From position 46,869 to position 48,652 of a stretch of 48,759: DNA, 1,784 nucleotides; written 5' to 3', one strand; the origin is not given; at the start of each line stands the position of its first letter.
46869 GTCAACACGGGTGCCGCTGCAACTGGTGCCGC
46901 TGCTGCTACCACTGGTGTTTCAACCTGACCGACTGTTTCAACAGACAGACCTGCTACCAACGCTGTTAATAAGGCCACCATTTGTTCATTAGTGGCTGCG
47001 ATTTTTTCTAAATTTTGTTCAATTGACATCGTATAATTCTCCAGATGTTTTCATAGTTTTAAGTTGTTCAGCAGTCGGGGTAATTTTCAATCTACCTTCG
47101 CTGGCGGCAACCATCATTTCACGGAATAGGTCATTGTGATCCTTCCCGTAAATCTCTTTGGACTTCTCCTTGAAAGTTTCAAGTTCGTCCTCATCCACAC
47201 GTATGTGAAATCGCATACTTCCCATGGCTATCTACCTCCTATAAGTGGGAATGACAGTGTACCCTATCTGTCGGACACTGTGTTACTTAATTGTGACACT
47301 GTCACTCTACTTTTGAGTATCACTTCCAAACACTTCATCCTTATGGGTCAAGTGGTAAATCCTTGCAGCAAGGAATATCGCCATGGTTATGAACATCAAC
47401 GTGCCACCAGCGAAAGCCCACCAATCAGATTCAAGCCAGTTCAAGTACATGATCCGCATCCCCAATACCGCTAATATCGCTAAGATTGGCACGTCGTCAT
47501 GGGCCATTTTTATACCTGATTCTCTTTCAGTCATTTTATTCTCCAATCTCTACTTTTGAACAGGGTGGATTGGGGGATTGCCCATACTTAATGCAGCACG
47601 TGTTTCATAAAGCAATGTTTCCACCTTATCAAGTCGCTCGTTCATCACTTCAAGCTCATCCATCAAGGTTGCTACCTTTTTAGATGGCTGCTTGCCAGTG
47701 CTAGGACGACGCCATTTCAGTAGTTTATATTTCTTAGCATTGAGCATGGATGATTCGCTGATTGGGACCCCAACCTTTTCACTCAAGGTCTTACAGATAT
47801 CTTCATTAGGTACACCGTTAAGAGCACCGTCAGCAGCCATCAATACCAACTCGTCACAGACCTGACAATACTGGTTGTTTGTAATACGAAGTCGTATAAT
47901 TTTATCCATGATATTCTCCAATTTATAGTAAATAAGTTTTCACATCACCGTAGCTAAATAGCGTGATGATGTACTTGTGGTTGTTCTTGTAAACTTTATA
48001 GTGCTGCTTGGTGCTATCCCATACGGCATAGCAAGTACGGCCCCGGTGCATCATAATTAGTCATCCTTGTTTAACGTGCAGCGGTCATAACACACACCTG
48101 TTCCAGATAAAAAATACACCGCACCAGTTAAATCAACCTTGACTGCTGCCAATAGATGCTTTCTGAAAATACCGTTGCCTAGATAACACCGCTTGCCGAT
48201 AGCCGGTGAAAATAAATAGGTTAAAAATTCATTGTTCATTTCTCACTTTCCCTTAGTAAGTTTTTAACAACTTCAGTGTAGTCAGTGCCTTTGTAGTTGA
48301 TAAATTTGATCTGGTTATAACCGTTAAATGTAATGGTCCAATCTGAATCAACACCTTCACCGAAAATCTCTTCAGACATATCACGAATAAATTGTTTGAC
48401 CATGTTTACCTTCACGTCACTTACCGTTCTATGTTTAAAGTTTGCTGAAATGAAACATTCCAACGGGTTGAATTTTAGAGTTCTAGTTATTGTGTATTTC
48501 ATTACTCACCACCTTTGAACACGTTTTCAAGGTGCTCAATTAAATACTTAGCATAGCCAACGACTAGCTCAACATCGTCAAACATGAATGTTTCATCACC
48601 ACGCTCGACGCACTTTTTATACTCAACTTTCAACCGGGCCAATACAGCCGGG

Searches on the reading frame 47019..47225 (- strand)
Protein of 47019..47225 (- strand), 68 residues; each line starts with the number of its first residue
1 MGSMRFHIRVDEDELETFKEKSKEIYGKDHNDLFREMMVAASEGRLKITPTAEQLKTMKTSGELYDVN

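Call 10: search_protein_families(library=pfam, max_evalue=0.1, proteins=[window:47019-47225:-])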
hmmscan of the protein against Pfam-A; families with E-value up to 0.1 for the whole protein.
window:47019-47225:- (68 aa): 0 families

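Call 11: search_protein_families(library=phrogs, max_evalue=0.01, proteins=[window:47019-47225:-])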
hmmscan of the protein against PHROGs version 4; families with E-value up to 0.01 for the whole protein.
window:47019-47225:- (68 aa): 0 families

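Call 21: find_related_loci(query=window:47019-47225:-, collection=viral_contigs, flank=3000)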
Query window:47019-47225:- (68 aa) in viral_contigs; peptide patterns used: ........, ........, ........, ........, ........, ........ (x = any residue, [..] = any of these).
11 stretches matched a pattern, but none encodes a relative of the query by tblastn (E <= 1e-3).

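Call 24: find_homologous_proteins(query=window:47019-47225:-, max_evalue=0.01)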
Query window:47019-47225:- (68 aa): 1 proteins with E <= 0.01 among 2 candidates.
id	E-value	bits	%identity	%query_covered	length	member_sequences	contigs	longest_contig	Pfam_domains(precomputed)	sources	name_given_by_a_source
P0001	4.7e-37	141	100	100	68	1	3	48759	-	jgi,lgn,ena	-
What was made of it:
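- Tried and rejected: The word-indexed protein search for the RHH found only the protein itself (call 24).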

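Call 25: search_dna_similar(query=window:47019-47225:-, collection=phages, mode=protein, max_evalue=0.1, max_rows=40)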
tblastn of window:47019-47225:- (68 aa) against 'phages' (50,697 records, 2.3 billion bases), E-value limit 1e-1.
Records with a match: 7; places in all: 7; records where one place covers at least 80% of the query: 6.
Best place of each record, by identity: <60% 7.
By first word of the organism name: Vibrio 6; Yersinia 1.
By host as written in the record: Vibrio splendidus 3; Vibrio variabilis R-40492 1; Vibrio sp. 1; Vibrio crassostreae 1; - 1.
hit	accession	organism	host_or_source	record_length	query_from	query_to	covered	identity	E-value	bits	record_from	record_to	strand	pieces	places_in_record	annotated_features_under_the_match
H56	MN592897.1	Vibrio phage MZH0603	Vibrio variabilis R-40492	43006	6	68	93%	44.4%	2e-9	57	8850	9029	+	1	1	hypothetical protein (x2)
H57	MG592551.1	Vibrio phage 1.185.O._10N.286.49.C2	Vibrio sp.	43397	6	68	93%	42.9%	1e-8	55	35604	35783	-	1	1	hypothetical protein | protein of unknown function DUF1631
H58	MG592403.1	Vibrio phage 1.021.A._10N.222.51.F9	Vibrio splendidus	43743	6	68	93%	42.9%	1e-8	55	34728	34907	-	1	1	hypothetical protein (x2)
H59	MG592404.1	Vibrio phage 1.021.B._10N.222.51.F9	Vibrio splendidus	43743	6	68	93%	42.9%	1e-8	55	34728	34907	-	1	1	hypothetical protein (x2)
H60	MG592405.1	Vibrio phage 1.021.C._10N.222.51.F9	Vibrio splendidus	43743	6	68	93%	42.9%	1e-8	55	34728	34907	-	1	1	hypothetical protein (x2)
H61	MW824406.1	Vibrio phage PS25B.1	Vibrio crassostreae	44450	6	68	93%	42.9%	1e-8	55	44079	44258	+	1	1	hypothetical protein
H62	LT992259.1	Yersinia phage fEV-1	-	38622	8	54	69%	44.7%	3e-6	48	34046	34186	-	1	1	g52c: hypothetical protein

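Call 27: find_encoding_contigs(protein=P0001, flank=10000, max_places=6)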
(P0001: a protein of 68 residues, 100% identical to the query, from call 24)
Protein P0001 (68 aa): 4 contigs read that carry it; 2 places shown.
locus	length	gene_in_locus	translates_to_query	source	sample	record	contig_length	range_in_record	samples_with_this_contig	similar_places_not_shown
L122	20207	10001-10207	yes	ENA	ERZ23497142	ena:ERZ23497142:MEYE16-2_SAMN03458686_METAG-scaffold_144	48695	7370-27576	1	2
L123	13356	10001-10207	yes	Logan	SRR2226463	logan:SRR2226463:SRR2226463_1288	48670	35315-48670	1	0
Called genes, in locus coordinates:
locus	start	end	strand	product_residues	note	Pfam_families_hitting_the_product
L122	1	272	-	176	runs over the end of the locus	-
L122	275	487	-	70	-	-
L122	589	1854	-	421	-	PF04466:Terminase_3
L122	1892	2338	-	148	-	PF03592:Terminase_2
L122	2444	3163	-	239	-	-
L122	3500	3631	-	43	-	-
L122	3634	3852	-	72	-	-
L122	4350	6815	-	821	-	-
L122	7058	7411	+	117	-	-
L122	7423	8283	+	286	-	PF19474:DUF6011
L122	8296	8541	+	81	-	-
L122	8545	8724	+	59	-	-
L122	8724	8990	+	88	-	-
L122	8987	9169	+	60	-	-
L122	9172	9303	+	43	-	-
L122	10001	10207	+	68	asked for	-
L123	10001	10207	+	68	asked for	-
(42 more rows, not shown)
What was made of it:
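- Tried and rejected: Its other contigs are the same phage (call 27).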

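Call 31: search_protein_representatives(protein=window:47019-47225:-)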
Query: 68 residues. Proteins with E-value up to 0.001 (for the whole library): 44; up to 1e-10: 2; up to 1e-30: 0. The best 44 are listed.
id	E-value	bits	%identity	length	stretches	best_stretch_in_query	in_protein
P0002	1.4e-12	63.0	55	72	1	4-68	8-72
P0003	1.1e-11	60.2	54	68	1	1-56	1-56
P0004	6.9e-10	54.5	48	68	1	6-68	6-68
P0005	3.5e-09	52.3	48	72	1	6-66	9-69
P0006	1.9e-08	50.0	40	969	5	13-56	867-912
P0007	9.6e-08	47.8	46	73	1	5-67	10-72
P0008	1.1e-07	47.5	51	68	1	6-64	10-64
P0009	6.2e-07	45.2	43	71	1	4-67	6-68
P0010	9.8e-07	44.6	38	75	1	6-63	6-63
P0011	1.0e-06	44.5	52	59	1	8-66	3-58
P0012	1.2e-06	44.4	54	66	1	7-59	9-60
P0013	1.7e-06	43.8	44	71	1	4-67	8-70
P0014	5.4e-06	42.3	45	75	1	7-67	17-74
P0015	1.2e-05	41.2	43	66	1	6-59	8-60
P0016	1.3e-05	41.1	46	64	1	1-50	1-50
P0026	4.9e-05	39.3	37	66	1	3-65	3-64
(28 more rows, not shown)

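Call 34: search_solved_structures(query=A1, max_evalue=10, show_alignments=3)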
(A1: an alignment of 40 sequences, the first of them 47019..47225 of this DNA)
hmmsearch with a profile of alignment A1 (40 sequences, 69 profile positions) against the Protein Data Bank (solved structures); distinct sequences matched with E-value up to 10: 1.
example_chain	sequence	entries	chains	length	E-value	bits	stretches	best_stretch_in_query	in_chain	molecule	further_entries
6yw5_QQ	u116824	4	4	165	0.39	14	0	7-26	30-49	Mitochondrial 37S ribosomal protein S17 | uS17m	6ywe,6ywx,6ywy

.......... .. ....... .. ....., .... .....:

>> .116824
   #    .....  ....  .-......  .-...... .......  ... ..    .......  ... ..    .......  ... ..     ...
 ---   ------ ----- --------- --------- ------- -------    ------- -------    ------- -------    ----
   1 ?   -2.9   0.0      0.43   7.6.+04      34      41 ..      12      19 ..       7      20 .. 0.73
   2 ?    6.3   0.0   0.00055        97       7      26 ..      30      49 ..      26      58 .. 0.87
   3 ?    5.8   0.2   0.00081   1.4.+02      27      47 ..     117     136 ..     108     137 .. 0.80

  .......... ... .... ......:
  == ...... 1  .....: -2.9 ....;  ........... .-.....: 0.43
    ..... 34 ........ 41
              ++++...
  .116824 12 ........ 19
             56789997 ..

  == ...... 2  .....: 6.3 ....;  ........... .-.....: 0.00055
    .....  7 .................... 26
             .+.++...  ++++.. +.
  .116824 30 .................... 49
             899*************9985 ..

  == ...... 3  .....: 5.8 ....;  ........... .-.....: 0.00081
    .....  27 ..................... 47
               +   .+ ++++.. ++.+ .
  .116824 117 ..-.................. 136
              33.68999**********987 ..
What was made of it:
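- On Ribbon-helix-helix (Arc/MetJ/CopG) DNA-binding proteins: The family profile gives no PDB sequence hit (call 34).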

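Call 35: find_homologous_proteins(query=A1, max_evalue=0.001)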
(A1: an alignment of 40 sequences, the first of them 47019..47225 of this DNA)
Query A1 (40 sequences) (68 aa, profile of the alignment): 11 proteins with E <= 0.001 among 165 candidates.
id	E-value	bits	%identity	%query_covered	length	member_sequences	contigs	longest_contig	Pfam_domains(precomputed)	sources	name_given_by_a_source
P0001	1.5e-22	97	100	100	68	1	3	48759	-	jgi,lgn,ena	-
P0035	3.5e-21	93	40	85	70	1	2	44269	-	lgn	-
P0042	7.4e-21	92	39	75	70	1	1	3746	-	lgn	-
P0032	2.0e-18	84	42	81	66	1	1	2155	-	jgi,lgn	-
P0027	1.3e-17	81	40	88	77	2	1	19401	-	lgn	-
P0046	1.9e-17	81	42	88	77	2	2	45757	-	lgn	-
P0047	5.9e-17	79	40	88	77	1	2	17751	-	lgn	-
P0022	6.1e-17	79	40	84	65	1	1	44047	-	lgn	-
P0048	6.5e-17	79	41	88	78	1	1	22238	-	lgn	-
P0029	9.4e-17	79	34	69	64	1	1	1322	-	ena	-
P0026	5.9e-14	70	37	96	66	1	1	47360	-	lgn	-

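Call 36: find_encoding_contigs(protein=P0002, flank=10000, max_places=3)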
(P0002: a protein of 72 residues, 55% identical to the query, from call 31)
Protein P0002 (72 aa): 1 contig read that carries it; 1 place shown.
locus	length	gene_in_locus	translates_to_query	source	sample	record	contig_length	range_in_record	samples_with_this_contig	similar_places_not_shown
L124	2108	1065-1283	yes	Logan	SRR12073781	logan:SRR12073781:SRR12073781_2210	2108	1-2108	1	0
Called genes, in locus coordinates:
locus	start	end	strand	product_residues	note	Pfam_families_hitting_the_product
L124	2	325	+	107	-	?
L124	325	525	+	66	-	-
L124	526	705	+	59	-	-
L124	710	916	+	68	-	-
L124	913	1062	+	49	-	-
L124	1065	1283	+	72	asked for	-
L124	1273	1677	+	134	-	-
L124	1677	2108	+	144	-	?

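Call 37: find_encoding_contigs(protein=P0026, flank=10000, max_places=2)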
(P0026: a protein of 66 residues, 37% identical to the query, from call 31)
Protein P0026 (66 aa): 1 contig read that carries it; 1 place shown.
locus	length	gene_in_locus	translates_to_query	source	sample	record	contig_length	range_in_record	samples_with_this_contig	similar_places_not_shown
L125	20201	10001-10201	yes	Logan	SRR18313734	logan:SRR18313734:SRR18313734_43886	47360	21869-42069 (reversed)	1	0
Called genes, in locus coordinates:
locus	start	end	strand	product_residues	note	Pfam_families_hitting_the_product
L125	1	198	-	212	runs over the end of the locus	-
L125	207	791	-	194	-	PF03592:Terminase_2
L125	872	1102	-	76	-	-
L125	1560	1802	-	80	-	-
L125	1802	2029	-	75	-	-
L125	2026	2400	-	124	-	PF18909:dGTP_diPhyd_N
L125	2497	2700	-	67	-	-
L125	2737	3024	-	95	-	PF16808:PKcGMP_CC (faint)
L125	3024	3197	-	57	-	-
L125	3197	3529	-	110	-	PF10765:Phage_P22_NinX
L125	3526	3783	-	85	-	-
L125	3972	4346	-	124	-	-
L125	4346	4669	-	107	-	-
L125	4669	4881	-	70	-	-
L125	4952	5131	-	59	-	-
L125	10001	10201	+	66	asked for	-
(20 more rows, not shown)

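Call 39: find_encoding_contigs(protein=P0003, flank=10000, max_places=3)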
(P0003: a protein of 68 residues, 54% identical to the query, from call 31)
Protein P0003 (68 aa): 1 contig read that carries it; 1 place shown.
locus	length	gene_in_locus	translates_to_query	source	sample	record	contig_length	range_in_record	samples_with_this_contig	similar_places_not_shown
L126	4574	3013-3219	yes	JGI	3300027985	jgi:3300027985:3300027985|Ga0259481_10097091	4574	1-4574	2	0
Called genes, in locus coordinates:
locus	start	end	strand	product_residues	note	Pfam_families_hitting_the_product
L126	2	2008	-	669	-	?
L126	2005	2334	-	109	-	-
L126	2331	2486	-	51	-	-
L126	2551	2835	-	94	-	-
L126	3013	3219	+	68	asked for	-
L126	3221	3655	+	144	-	-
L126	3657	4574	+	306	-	?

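Call 40: find_encoding_contigs(protein=P0004, flank=10000, max_places=3)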
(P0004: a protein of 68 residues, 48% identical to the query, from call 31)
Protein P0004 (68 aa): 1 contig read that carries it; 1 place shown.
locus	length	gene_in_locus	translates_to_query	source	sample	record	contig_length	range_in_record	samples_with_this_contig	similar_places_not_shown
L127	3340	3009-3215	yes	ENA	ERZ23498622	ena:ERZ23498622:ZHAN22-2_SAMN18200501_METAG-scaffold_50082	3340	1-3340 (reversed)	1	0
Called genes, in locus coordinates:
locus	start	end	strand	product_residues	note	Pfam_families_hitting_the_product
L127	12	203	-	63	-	-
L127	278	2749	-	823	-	-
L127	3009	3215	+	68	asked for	-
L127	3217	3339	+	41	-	?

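Call 46: find_encoding_contigs(protein=P0008, flank=10000, max_places=2)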
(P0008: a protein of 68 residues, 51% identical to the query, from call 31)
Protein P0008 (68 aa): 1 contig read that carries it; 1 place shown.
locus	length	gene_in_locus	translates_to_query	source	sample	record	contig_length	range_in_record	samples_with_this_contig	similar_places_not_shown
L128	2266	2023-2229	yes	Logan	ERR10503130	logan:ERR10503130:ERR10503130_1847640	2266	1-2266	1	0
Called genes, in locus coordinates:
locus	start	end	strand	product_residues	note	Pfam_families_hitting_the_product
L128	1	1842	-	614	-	?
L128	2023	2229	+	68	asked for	-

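Call 48: predict_structure(alignment_id=A1)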
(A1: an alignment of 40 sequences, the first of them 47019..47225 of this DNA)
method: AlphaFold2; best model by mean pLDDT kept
length: 68 residues; sequences in the alignment: 40
mean_pLDDT: 85.6   pTM: 0.61
mean pLDDT of the five models: 85.6, 85.6, 85.1, 84.6, 84.3
residues with pLDDT >= 90: 38; 70-90: 19; 50-70: 7; < 50: 4
segments of 3 or more residues with pLDDT < 50: 65-68
pLDDT, mean of each block of 10 residues (from residue 1): 84 97 97 95 91 78 50
secondary structure, 60 per line:
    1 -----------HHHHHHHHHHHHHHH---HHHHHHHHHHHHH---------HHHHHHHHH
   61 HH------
elements in order: H12-26 H30-42 H52-62
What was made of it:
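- On Ribbon-helix-helix (Arc/MetJ/CopG) DNA-binding proteins: AF2 model: extended residues 1-11, helices 12-26 and 30-42, pLDDT above 90 over residues 11-50 (call 48).
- alternating polar/hydrophobic N-terminal strand followed by two helices (AF2 model, pLDDT 85.6; call 48)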

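Call 57: fold_search(model_id=the predicted structure, library=pdb)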
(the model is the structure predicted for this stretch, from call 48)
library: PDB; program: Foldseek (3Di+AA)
matches with E <= 10: 15; with E <= 0.001: 0
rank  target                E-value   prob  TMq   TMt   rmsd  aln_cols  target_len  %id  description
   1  4ml0_A                8.7e-01  0.72  0.57  0.48   6.4        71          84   22  Crystal structure of E.coli DinJ-YafQ complex (released 2014-06-25)
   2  9lew_G                2.1e+00  0.38  0.53  0.42   9.7        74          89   15  The crystal structure of DinJ-YafQ complex from Vibrio cholerae (released 2025-07-30)
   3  6ajm_C                2.6e+00  0.20  0.42  0.36  11.0        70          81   14  Crystal structure of apo AtaTR (released 2019-01-02)
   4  9lew_E                2.7e+00  0.33  0.55  0.45   8.2        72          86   14  The crystal structure of DinJ-YafQ complex from Vibrio cholerae (released 2025-07-30)
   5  3h87_C                3.3e+00  0.25  0.47  0.45   9.0        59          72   17  Rv0301 Rv0300 Toxin Antitoxin Complex from Mycobacterium tuberculosis (released 2009-05-05)
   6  9lew_C                4.4e+00  0.20  0.50  0.40   9.3        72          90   14  The crystal structure of DinJ-YafQ complex from Vibrio cholerae (released 2025-07-30)
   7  1q5v_C                5.0e+00  0.25  0.43  0.28   2.4        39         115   26  Apo-NikR (released 2003-09-30)
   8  6gts_C                5.3e+00  0.09  0.41  0.35  10.6        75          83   12  Structure of the AtaT-AtaR complex bound DNA (released 2019-03-06)
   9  9lew_A                6.1e+00  0.16  0.51  0.41   6.4        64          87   14  The crystal structure of DinJ-YafQ complex from Vibrio cholerae (released 2025-07-30)
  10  8hpo_A                6.5e+00  0.05  0.28  0.05  15.2        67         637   16  Cryo-EM structure of a SIN3/HDAC complex from budding yeast (released 2023-05-03)
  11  5hs5_A                7.4e+00  0.08  0.36  0.22  11.7        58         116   14  Crystal structure of Staphylococcus aureus SarX (released 2017-02-08)
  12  8vpq_D                8.5e+00  0.06  0.37  0.21  15.1        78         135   15  The structure of LSD1-CoREST-HDAC1 in complex with KBTBD4IPR310delinsTTYML (released 2024-11-27)
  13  2rmr_MODEL_1_A        8.5e+00  0.04  0.29  0.28  11.6        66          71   15  Solution structure of mSin3A PAH1 domain (released 2008-01-22)
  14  8ga8_D                8.5e+00  0.04  0.26  0.06  11.1        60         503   23  Structure of the yeast (HDAC) Rpd3L complex (released 2023-07-12)
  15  2wvd_D                9.1e+00  0.20  0.51  0.28   2.3        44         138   14  Structural and mechanistic insights into Helicobacter pylori NikR function (released 2010-01-19)
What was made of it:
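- On Ribbon-helix-helix (Arc/MetJ/CopG) DNA-binding proteins: The top 7 Foldseek PDB hits are RHH proteins, but all have E of 0.87 or more (call 57).
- the top 7 Foldseek PDB hits and 10 of the 15 listed are RHH proteins: DinJ, AtaR, Rv0300, NikR (call 57)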

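Call 58: search_protein_families(library=pfam, alignment_id=A1, max_evalue=1)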
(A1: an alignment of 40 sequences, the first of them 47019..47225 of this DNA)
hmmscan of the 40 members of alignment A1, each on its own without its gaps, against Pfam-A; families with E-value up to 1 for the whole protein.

A. member 1, window:47019-47225:- (68 aa): 0 families

B. families by the number of members that match (of 40 scanned): 31 families (the first 25 are shown)
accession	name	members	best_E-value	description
PF19807.5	DUF6290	4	0.0017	Family of unknown function (DUF6290)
PF01402.27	RHH_1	4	0.039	Ribbon-helix-helix protein, copG family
PF21983.2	NikA-like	2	0.0026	Mobilization protein NikA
PF14384.12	BrnA_antitoxin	2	0.0032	BrnA antitoxin of type II toxin-antitoxin system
PF12323.14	HTH_OrfB_IS605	2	0.019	Helix-turn-helix domain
PF21782.3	PKMT_2nd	2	0.034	PKMT, C-terminal winged helix domain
PF12441.14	CopG_antitoxin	2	0.094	CopG antitoxin of type II toxin-antitoxin system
PF17833.7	pre-PUA_NIP7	1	0.0022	NIP7/UPF0113, pre-PUA domain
PF08418.15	Pol_alpha_B_N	1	0.0051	DNA polymerase alpha subunit B N-terminal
PF25418.1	DUF7890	1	0.0097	Domain of unknown function (DUF7890)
PF24875.1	DUF7736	1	0.01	Domain of unknown function (DUF7736)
PF23807.1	RHH_10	1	0.013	Ribbon-helix-helix protein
PF24185.1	DUF7413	1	0.015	Domain of unknown function (DUF7413)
PF03460.22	NIR_SIR_ferr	1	0.032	Nitrite/Sulfite reductase ferredoxin-like half domain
PF18035.6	Bap31_Bap29_C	1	0.033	Bap31/Bap29 cytoplasmic coiled-coil domain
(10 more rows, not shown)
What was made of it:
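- family members give subthreshold hits to RHH_1, DUF6290, NikA-like, BrnA and CopG_antitoxin (call 58)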

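Call 101: fold_search(model_id=the predicted structure, library=viral)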
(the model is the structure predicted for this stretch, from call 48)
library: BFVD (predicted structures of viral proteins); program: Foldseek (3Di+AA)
matches with E <= 10: 39; with E <= 0.001: 0
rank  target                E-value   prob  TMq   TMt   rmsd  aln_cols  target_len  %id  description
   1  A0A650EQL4            1.6e-03  1.00  0.69  0.69   4.3        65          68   43  (no name in the UniProt tables at hand)
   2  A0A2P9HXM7            1.9e-03  1.00  0.68  0.79   2.3        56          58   38  (no name in the UniProt tables at hand)
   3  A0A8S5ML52            2.8e-01  0.99  0.61  0.59   2.9        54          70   20  Ribbon-helix-helix domain [Siphoviridae sp. ctXZx16]
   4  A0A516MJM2            8.8e-01  0.72  0.57  0.42   8.7        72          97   14  (no name in the UniProt tables at hand)
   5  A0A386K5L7            1.1e+00  0.66  0.58  0.50   4.5        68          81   20  Uncharacterized protein [Dickeya phage vB_DsoM_JA11]
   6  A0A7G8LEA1            1.1e+00  0.54  0.53  0.40  11.7        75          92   21  (no name in the UniProt tables at hand)
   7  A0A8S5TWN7            2.9e+00  0.25  0.44  0.36   7.0        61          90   18  Repressor [Siphoviridae sp. ctcx61]
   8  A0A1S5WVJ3            2.9e+00  0.21  0.46  0.44  12.5        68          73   19  (no name in the UniProt tables at hand)
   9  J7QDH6                3.6e+00  0.18  0.42  0.32  10.8        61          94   20  Hypothetical RHH DNA-binding protein [Alphaspiravirus yamagawaense]
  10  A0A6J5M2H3            3.6e+00  0.06  0.25  0.24  13.2        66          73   15  Uncharacterized protein [uncultured Caudovirales phage]
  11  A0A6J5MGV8            3.8e+00  0.16  0.40  0.43  10.7        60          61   13  Uncharacterized protein [uncultured Caudovirales phage]
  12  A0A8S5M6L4            4.4e+00  0.15  0.29  0.21   4.6        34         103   29  Uncharacterized protein [Siphoviridae sp. ct73V17]
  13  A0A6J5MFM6            4.4e+00  0.08  0.30  0.28  11.5        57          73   14  Uncharacterized protein [uncultured Caudovirales phage]
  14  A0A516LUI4            5.0e+00  0.08  0.33  0.15   9.7        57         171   18  (no name in the UniProt tables at hand)
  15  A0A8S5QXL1            5.0e+00  0.06  0.35  0.22  15.2        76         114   14  Uncharacterized protein [Siphoviridae sp. ct9lR64]
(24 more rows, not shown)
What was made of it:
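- On Ribbon-helix-helix (Arc/MetJ/CopG) DNA-binding proteins: BFVD gives 'Ribbon-helix-helix domain' at probability 0.99, E = 0.28 (call 101).
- a BFVD hit to 'Ribbon-helix-helix domain' at probability 0.99 (call 101)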

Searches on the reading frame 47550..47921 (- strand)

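Call 10: search_protein_families(library=pfam, max_evalue=0.1, proteins=[window:47550-47921:-])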
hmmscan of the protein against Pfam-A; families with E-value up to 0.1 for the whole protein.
window:47550-47921:- (123 aa): 1 family
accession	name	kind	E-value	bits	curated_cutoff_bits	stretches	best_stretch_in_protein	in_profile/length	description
PF24185.1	DUF7413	-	0.049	14.3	27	1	53-101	33-80/128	Domain of unknown function (DUF7413)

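Call 11: search_protein_families(library=phrogs, max_evalue=0.01, proteins=[window:47550-47921:-])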
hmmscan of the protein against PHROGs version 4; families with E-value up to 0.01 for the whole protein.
window:47550-47921:- (123 aa): 0 families

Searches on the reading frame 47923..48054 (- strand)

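Call 77: search_protein_families(library=pfam, max_evalue=0.1, proteins=[window:47923-48054:-])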
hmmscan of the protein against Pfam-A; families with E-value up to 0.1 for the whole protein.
window:47923-48054:- (43 aa): 1 family
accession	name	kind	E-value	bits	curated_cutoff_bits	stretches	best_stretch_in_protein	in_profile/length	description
PF05073.17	Baculo_p24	-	0.056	13.8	21.3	1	4-30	39-65/160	Baculovirus P24 capsid protein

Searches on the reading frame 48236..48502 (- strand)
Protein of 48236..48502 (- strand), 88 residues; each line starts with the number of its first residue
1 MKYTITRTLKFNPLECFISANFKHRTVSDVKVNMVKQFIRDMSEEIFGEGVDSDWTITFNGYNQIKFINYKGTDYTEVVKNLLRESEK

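Call 10: search_protein_families(library=pfam, max_evalue=0.1, proteins=[window:48236-48502:-])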
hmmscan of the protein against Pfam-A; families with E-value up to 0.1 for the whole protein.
window:48236-48502:- (88 aa): 0 families

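Call 11: search_protein_families(library=phrogs, max_evalue=0.01, proteins=[window:48236-48502:-])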
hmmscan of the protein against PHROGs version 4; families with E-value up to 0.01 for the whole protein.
window:48236-48502:- (88 aa): 1 family
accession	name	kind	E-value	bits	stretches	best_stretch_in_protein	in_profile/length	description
phrog_30730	-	unknown function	0.0014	19.9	1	29-85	8-63/81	-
